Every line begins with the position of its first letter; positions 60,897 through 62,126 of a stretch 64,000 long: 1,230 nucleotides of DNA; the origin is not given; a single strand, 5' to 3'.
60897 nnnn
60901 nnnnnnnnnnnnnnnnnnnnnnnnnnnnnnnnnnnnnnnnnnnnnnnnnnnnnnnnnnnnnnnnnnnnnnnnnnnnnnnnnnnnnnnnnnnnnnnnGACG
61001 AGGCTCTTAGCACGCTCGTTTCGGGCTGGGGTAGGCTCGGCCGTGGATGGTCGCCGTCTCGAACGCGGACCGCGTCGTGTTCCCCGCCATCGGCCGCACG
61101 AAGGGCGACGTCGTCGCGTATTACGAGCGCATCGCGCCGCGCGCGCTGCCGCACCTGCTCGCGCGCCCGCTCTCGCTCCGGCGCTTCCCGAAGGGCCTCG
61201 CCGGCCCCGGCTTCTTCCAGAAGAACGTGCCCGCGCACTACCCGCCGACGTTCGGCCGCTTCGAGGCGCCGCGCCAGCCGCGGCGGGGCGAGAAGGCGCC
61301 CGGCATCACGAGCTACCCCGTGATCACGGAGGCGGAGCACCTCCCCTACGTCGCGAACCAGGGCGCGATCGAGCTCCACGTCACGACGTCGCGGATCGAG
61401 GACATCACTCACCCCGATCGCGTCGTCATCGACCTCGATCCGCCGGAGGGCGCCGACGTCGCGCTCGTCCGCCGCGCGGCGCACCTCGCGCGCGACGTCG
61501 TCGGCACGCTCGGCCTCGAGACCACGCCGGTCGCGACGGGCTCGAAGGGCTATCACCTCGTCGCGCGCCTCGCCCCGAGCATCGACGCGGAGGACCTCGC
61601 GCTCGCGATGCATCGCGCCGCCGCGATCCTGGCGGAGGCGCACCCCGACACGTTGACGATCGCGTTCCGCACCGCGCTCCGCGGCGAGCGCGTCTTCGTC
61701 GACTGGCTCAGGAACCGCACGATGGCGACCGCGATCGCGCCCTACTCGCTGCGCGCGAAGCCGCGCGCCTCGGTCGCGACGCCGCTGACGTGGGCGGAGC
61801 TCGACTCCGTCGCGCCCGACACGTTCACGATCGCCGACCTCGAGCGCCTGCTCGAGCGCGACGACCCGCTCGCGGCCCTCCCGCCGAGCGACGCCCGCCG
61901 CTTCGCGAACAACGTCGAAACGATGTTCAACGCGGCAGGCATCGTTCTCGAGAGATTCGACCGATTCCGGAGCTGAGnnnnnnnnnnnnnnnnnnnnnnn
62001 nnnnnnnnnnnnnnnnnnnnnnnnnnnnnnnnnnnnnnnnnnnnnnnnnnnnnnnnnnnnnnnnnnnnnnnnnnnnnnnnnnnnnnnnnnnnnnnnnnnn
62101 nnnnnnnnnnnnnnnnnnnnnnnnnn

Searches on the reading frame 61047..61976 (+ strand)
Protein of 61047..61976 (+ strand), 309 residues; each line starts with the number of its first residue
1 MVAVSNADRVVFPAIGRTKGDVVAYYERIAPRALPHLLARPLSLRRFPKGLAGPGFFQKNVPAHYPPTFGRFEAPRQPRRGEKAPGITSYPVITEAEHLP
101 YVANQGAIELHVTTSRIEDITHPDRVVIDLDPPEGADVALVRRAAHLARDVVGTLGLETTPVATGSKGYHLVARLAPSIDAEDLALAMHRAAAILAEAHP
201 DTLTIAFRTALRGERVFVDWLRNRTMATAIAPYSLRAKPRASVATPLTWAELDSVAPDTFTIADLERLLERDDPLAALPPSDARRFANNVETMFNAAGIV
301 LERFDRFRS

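Call 3: search_protein_families(library=pfam, proteins=[window:61047-61976:+], max_evalue=0.01)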
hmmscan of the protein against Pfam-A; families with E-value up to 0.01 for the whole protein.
window:61047-61976:+ (309 aa): 2 families
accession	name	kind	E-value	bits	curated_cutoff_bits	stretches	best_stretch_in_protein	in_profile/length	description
PF21686.3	LigD_Prim-Pol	-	1.4e-77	261.2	27.4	1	18-274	1-253/254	LigD, primase-polymerase domain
PF01896.25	DNA_primase_S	-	0.00049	20.9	26.8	1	128-249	1-163/163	DNA primase small subunit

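Call 4: search_protein_families(library=ncbifam, proteins=[window:61047-61976:+], max_evalue=0.01)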
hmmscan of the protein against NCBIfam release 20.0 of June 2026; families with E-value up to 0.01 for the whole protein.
window:61047-61976:+ (309 aa): 5 families
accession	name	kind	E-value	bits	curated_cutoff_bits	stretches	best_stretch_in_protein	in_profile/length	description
TIGR02778.1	ligD_pol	equivalog_domain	1.8e-68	230.9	214.7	1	2-253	1-244/245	non-homologous end-joining DNA ligase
TIGR02776.1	NHEJ_ligase_prk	equivalog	2e-66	225.1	373.2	1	2-275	317-582/587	DNA ligase D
NF007210.0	PRK09632.1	equivalog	1.8e-65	221.7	989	1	2-282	15-295/781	ATP-dependent DNA ligase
NF004628.0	PRK05972.1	subfamily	8.9e-58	196.1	895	1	2-277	582-850/870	ATP-dependent DNA ligase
NF007211.0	PRK09633.1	equivalog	3.6e-43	147.8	774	1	2-278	323-590/610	DNA ligase D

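Call 6: find_encoding_contigs(protein=window:61047-61976:+, flank=10000, max_places=6)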
Protein window:61047-61976:+ (309 aa): no gene with exactly this product is on record in the collection.

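Call 23: search_solved_structures(query=window:61047-61976:+, max_evalue=0.001, show_alignments=2)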
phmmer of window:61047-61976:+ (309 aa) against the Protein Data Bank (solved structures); distinct sequences matched with E-value up to 0.001: 5.
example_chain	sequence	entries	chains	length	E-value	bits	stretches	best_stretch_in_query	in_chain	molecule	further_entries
2iru_A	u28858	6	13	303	1.6e-47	165.6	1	2-276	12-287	Putative DNA ligase-like protein Rv0938/MT0965 | DNA ligase-like protein Rv0938/MT0965 | Putative DNA ligase-like protein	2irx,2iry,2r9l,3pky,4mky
5dmu_A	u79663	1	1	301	6.8e-47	163.5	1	2-263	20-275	NHEJ Polymerase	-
5op0_B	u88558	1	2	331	3.9e-37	131.5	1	3-278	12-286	DNA polymerase LigD, polymerase domain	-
6sa0_A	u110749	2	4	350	4.7e-37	131.2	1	3-278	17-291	DNA polymerase LigD, polymerase domain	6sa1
2fao_A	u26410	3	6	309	4.7e-25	91.8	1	2-275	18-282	probable ATP-dependent DNA ligase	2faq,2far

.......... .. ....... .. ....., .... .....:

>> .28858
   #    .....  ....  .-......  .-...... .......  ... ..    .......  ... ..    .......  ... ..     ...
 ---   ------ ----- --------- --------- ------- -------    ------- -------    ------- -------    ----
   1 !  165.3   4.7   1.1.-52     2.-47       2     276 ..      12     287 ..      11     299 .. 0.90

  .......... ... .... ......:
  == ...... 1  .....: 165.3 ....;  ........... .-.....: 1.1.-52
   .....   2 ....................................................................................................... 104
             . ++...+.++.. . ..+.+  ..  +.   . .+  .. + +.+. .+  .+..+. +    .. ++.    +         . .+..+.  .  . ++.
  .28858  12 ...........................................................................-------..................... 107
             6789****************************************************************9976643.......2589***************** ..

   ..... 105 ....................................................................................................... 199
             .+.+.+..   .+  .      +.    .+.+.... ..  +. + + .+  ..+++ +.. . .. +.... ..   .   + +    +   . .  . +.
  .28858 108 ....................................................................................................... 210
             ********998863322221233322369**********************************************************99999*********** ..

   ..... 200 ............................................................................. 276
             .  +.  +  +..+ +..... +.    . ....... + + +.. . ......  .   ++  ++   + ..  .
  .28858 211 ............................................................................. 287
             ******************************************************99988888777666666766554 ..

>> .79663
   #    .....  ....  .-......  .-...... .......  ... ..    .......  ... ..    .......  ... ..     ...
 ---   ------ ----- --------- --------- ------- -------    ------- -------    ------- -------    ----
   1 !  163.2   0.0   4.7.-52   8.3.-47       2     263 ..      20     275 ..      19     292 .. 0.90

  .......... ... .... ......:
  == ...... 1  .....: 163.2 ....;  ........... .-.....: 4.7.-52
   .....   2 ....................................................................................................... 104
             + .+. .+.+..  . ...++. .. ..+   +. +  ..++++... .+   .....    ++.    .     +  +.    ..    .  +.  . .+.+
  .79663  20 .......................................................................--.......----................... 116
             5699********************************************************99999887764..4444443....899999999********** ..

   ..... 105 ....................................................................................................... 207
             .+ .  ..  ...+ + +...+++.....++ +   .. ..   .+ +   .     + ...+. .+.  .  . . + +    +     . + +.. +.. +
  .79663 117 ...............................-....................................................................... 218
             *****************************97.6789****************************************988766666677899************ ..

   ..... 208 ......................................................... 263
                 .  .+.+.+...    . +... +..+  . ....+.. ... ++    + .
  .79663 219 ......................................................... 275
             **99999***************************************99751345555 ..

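Call 36: find_homologous_proteins(query=window:61047-61976:+, max_evalue=1e-10)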
Query window:61047-61976:+ (309 aa): 1156 proteins with E <= 1e-10 among 8000 candidates; the best 120 are listed.
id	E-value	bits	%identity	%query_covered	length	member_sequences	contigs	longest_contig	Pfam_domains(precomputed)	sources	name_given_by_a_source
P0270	1.7e-198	676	100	100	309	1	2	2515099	PF21686.4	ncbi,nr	ncbi:MAG: non-homologous end-joining DNA ligase [Labilithrix sp.]|nr:non-homologous end-joining DNA 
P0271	2.7e-154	531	77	100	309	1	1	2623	PF21686.4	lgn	-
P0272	6.5e-154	530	76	100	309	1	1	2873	PF21686.4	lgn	-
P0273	2.2e-151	521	75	100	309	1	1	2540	PF21686.4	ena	-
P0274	3.5e-149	514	75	100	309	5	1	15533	PF21686.4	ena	-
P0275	4.7e-149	514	76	100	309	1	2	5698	PF21686.4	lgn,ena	-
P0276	2.9e-143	495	79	92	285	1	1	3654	PF21686.4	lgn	-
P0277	2.1e-130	453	70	100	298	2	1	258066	PF21686.4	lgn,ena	-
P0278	4.9e-128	445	67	100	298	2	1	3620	PF21686.4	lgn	-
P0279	8.1e-128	444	69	100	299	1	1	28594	PF21686.4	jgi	jgi:bifunctional non-homologous end joining protein LigD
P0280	9.6e-128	444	67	100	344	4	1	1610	PF21686.4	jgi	jgi:bifunctional non-homologous end joining protein LigD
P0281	5.6e-126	438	66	100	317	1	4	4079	PF21686.4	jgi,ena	-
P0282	2.4e-125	436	64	100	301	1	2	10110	PF21686.4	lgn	-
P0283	3.1e-125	436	66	100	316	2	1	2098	PF21686.4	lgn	-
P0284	3.6e-125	435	65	100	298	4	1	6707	PF21686.4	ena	-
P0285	1.1e-124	434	65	100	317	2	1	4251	PF21686.4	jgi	jgi:bifunctional non-homologous end joining protein LigD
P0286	1.4e-124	433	65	100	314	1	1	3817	PF21686.4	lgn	-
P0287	7.8e-124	431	64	100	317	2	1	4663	PF21686.4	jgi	jgi:bifunctional non-homologous end joining protein LigD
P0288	1.0e-123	431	63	100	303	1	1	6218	PF21686.4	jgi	jgi:bifunctional non-homologous end joining protein LigD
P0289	1.3e-123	430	65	100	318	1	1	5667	PF21686.4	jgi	jgi:bifunctional non-homologous end joining protein LigD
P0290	2.1e-123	430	67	100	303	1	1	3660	PF21686.4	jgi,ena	-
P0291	2.7e-123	429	65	100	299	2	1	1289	PF21686.4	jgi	jgi:bifunctional non-homologous end joining protein LigD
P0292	2.7e-123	429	64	100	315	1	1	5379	PF21686.4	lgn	-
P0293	6.0e-123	428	64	100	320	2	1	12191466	PF21686.4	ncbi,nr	ncbi:DNA polymerase domain-containing protein [Labilithrix luteola]|nr:hypothetical protein [Labilit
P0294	6.5e-123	428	65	100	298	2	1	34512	PF21686.4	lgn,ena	-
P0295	7.8e-123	428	63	100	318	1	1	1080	PF21686.4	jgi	jgi:bifunctional non-homologous end joining protein LigD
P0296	1.5e-122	427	64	100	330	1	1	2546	PF21686.4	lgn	-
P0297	1.7e-122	427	65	100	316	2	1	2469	PF21686.4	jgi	jgi:bifunctional non-homologous end joining protein LigD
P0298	1.8e-122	427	63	100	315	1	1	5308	PF21686.4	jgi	jgi:bifunctional non-homologous end joining protein LigD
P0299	3.6e-122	425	65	100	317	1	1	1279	PF21686.4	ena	-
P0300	4.3e-122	425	64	100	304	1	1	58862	PF21686.4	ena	-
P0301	4.8e-122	425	65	100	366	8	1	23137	PF21686.4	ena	-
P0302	5.8e-122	425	62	100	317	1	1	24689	PF21686.4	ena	-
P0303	7.7e-122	424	65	100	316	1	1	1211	PF21686.4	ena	-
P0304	9.2e-122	424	64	99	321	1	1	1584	PF21686.4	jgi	jgi:bifunctional non-homologous end joining protein LigD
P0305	1.3e-121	424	64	100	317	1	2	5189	PF21686.4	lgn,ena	-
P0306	1.3e-121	424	64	100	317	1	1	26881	PF21686.4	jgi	jgi:bifunctional non-homologous end joining protein LigD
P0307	2.0e-121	423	65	100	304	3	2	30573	PF21686.4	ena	-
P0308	6.6e-121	421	63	100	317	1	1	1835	PF21686.4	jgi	jgi:bifunctional non-homologous end joining protein LigD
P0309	9.2e-121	421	63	100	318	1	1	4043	PF21686.4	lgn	-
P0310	9.3e-121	421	64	100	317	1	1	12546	PF21686.4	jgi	jgi:bifunctional non-homologous end joining protein LigD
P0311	1.0e-120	421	63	100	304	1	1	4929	PF21686.4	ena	-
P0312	1.2e-120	421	62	100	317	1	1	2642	PF21686.4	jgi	jgi:bifunctional non-homologous end joining protein LigD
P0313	1.4e-120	420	63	100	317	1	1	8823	PF21686.4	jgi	jgi:bifunctional non-homologous end joining protein LigD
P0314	1.7e-120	420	64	100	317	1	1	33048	PF21686.4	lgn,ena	-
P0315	2.5e-120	419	63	100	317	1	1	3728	PF21686.4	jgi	jgi:bifunctional non-homologous end joining protein LigD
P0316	2.6e-120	419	64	100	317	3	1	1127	PF21686.4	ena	-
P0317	3.7e-120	419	64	100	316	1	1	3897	PF21686.4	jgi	jgi:bifunctional non-homologous end joining protein LigD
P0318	3.8e-120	419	63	100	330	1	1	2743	PF21686.4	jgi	jgi:bifunctional non-homologous end joining protein LigD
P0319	4.4e-120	419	63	100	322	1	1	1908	PF21686.4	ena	-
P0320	7.4e-120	418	63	100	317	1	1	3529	PF21686.4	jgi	jgi:bifunctional non-homologous end joining protein LigD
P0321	9.6e-120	418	64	100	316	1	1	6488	PF21686.4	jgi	jgi:bifunctional non-homologous end joining protein LigD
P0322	1.1e-119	417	63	100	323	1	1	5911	PF21686.4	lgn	-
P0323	1.2e-119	417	62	100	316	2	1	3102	PF21686.4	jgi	-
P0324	1.3e-119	417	64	100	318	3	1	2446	PF21686.4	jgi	-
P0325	1.8e-119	417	63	100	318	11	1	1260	PF21686.4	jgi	-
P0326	1.9e-119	417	62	100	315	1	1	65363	PF21686.4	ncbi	-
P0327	1.9e-119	417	64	100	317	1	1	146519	PF21686.4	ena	-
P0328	2.0e-119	416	62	100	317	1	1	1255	PF21686.4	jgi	jgi:bifunctional non-homologous end joining protein LigD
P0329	2.0e-119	416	63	100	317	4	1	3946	PF21686.4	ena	-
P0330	2.0e-119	416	63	100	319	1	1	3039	PF21686.4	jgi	jgi:bifunctional non-homologous end joining protein LigD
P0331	2.5e-119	416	62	100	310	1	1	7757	PF21686.4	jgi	jgi:bifunctional non-homologous end joining protein LigD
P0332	2.6e-119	416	63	100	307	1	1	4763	PF21686.4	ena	-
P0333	2.7e-119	416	64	100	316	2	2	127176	PF21686.4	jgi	jgi:bifunctional non-homologous end joining protein LigD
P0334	3.5e-119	416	64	100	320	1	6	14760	PF21686.4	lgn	-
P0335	3.8e-119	416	63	100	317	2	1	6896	PF21686.4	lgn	-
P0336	5.0e-119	415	63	100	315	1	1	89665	PF21686.4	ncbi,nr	ncbi:MAG: non-homologous end-joining DNA ligase [Deltaproteobacteria bacterium]|nr:non-homologous en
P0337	5.0e-119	415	64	100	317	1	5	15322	PF21686.4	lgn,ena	-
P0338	5.3e-119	415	63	100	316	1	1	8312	PF21686.4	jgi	jgi:bifunctional non-homologous end joining protein LigD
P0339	5.4e-119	415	64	100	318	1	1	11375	PF21686.4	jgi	jgi:bifunctional non-homologous end joining protein LigD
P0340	5.7e-119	415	65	100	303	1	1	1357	PF21686.4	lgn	-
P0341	5.9e-119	415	63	100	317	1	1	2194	PF21686.4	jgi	jgi:bifunctional non-homologous end joining protein LigD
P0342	6.2e-119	415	63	100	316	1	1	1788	PF21686.4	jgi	jgi:bifunctional non-homologous end joining protein LigD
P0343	6.2e-119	415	63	100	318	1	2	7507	PF21686.4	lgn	-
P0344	6.4e-119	415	64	100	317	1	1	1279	PF21686.4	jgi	jgi:bifunctional non-homologous end joining protein LigD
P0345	7.7e-119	415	63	100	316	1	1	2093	PF21686.4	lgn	-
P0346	8.7e-119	414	63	100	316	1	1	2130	PF21686.4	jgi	jgi:bifunctional non-homologous end joining protein LigD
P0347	9.2e-119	414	63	100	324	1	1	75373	PF21686.4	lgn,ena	-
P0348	1.2e-118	414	63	100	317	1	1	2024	PF21686.4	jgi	jgi:bifunctional non-homologous end joining protein LigD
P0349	1.3e-118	414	61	99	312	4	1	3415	PF21686.4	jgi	jgi:bifunctional non-homologous end joining protein LigD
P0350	1.4e-118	414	63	100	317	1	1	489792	PF21686.4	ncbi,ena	-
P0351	1.5e-118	414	64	100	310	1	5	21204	PF21686.4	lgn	-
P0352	1.5e-118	414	63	100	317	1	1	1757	PF21686.4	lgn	-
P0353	1.6e-118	414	62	100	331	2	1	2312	PF21686.4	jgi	jgi:bifunctional non-homologous end joining protein LigD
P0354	1.8e-118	413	62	100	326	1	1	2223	PF21686.4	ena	-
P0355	1.8e-118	413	63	100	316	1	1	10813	PF21686.4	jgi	jgi:bifunctional non-homologous end joining protein LigD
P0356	1.8e-118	413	61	100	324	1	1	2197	PF21686.4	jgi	jgi:bifunctional non-homologous end joining protein LigD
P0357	1.9e-118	413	63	100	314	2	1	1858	PF21686.4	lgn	-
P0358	1.9e-118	413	61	100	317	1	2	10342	PF21686.4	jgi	jgi:bifunctional non-homologous end joining protein LigD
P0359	2.0e-118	413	63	100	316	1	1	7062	PF21686.4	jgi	jgi:bifunctional non-homologous end joining protein LigD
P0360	2.1e-118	413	63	100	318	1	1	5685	PF21686.4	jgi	jgi:bifunctional non-homologous end joining protein LigD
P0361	2.3e-118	413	63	100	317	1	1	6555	PF21686.4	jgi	jgi:bifunctional non-homologous end joining protein LigD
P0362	2.7e-118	413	64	100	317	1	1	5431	PF21686.4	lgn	-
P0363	2.7e-118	413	61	100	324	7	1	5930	PF21686.4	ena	-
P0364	3.3e-118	413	64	100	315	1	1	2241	PF21686.4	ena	-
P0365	3.4e-118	412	63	100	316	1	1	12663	PF21686.4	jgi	jgi:bifunctional non-homologous end joining protein LigD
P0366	3.5e-118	412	63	100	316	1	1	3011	PF21686.4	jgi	jgi:bifunctional non-homologous end joining protein LigD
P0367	3.7e-118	412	63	100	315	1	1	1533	PF21686.4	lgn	-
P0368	4.1e-118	412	63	99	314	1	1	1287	PF21686.4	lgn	-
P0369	4.2e-118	412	63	100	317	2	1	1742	PF21686.4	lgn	-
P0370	4.9e-118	412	61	100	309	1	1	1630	PF21686.4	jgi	jgi:bifunctional non-homologous end joining protein LigD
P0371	5.7e-118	412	64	100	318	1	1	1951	PF21686.4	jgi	jgi:bifunctional non-homologous end joining protein LigD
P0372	5.9e-118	412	62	100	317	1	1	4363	PF21686.4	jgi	jgi:bifunctional non-homologous end joining protein LigD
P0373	6.4e-118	412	63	100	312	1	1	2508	PF21686.4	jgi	jgi:bifunctional non-homologous end joining protein LigD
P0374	8.0e-118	411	62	100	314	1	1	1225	PF21686.4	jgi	jgi:bifunctional non-homologous end joining protein LigD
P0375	9.1e-118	411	63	100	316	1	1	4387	PF21686.4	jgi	jgi:bifunctional non-homologous end joining protein LigD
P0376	9.6e-118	411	62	100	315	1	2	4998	PF21686.4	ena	-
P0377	1.0e-117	411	61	100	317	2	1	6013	PF21686.4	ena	-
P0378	1.1e-117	411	63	100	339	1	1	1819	PF21686.4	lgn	-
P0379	1.1e-117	411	64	100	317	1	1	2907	PF21686.4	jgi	jgi:bifunctional non-homologous end joining protein LigD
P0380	1.2e-117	411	63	100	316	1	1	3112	PF21686.4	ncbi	-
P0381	1.2e-117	411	63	100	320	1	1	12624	PF21686.4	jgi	jgi:bifunctional non-homologous end joining protein LigD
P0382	1.3e-117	411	62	100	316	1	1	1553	PF21686.4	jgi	jgi:bifunctional non-homologous end joining protein LigD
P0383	1.5e-117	410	65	100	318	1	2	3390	PF21686.4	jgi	jgi:bifunctional non-homologous end joining protein LigD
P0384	1.5e-117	410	62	100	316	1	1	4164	PF21686.4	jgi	jgi:bifunctional non-homologous end joining protein LigD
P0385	1.6e-117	410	62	100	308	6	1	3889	PF21686.4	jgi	jgi:bifunctional non-homologous end joining protein LigD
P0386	1.7e-117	410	62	100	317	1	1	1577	PF21686.4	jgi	jgi:bifunctional non-homologous end joining protein LigD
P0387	1.7e-117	410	62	100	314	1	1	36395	PF21686.4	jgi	jgi:bifunctional non-homologous end joining protein LigD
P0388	1.8e-117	410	62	100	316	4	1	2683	PF21686.4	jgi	jgi:bifunctional non-homologous end joining protein LigD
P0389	1.8e-117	410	62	100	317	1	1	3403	PF21686.4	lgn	-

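Call 37: find_encoding_contigs(protein=P0293, flank=10000, max_places=2)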
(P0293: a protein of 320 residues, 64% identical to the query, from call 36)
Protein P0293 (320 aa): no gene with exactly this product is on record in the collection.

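Call 38: find_encoding_contigs(protein=P0350, flank=10000, max_places=2)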
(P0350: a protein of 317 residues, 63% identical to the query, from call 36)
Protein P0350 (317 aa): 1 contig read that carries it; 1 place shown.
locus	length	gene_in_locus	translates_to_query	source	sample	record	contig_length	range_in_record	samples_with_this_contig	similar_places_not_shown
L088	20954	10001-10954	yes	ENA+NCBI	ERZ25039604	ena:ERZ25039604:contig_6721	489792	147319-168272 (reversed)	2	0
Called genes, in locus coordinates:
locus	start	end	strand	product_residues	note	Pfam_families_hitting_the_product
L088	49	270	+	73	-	PF01642:MM_CoA_mutase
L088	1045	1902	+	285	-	PF00069:Pkinase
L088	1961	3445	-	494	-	PF01266:DAO, PF01593:Amino_oxidase, PF07992:Pyr_redox_2 (faint), PF13450:NAD_binding_8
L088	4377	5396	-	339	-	PF01208:URO-D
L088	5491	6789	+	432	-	PF01590:GAF (weak), PF13185:GAF_2 (weak), PF13492:GAF_3 (weak), PF00512:HisKA, PF02518:HATPase_c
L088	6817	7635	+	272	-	PF00561:Abhydrolase_1, PF12146:Hydrolase_4, PF12697:Abhydrolase_6, PF12146:Hydrolase_4 (weak)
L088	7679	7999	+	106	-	-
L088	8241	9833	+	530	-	PF07813:LTXXQ (faint)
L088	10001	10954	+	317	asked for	PF21686:LigD_Prim-Pol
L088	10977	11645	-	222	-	PF13489:Methyltransf_23 (weak), PF08241:Methyltransf_11, PF08242:Methyltransf_12, PF13649:Methyltransf_25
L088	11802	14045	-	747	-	PF17801:Melibiase_C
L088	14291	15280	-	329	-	PF01408:GFO_IDH_MocA, PF02894:GFO_IDH_MocA_C, PF22725:GFO_IDH_MocA_C3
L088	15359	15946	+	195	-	-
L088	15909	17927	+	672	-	-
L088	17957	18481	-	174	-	PF13616:Rotamase_3, PF00639:Rotamase, PF13145:Rotamase_2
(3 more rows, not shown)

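Call 39: find_encoding_contigs(protein=P0327, flank=10000, max_places=2)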
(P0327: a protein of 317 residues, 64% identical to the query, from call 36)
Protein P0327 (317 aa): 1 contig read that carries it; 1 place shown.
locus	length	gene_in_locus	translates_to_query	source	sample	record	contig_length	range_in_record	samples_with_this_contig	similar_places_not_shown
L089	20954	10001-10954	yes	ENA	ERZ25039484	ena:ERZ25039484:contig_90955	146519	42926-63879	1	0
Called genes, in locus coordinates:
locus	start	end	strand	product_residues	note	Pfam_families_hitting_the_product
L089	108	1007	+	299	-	-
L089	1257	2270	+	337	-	PF00005:ABC_tran, PF13304:AAA_21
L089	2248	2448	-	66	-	-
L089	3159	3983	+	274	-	-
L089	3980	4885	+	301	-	PF01882:DUF58, PF13519:VWA_2 (weak)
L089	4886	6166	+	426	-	PF07584:BatA, PF13519:VWA_2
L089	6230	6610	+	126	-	-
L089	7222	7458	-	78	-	-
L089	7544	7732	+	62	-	-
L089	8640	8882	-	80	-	-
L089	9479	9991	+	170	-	-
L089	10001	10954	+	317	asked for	PF21686:LigD_Prim-Pol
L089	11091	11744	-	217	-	-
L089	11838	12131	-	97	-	-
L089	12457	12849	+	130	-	-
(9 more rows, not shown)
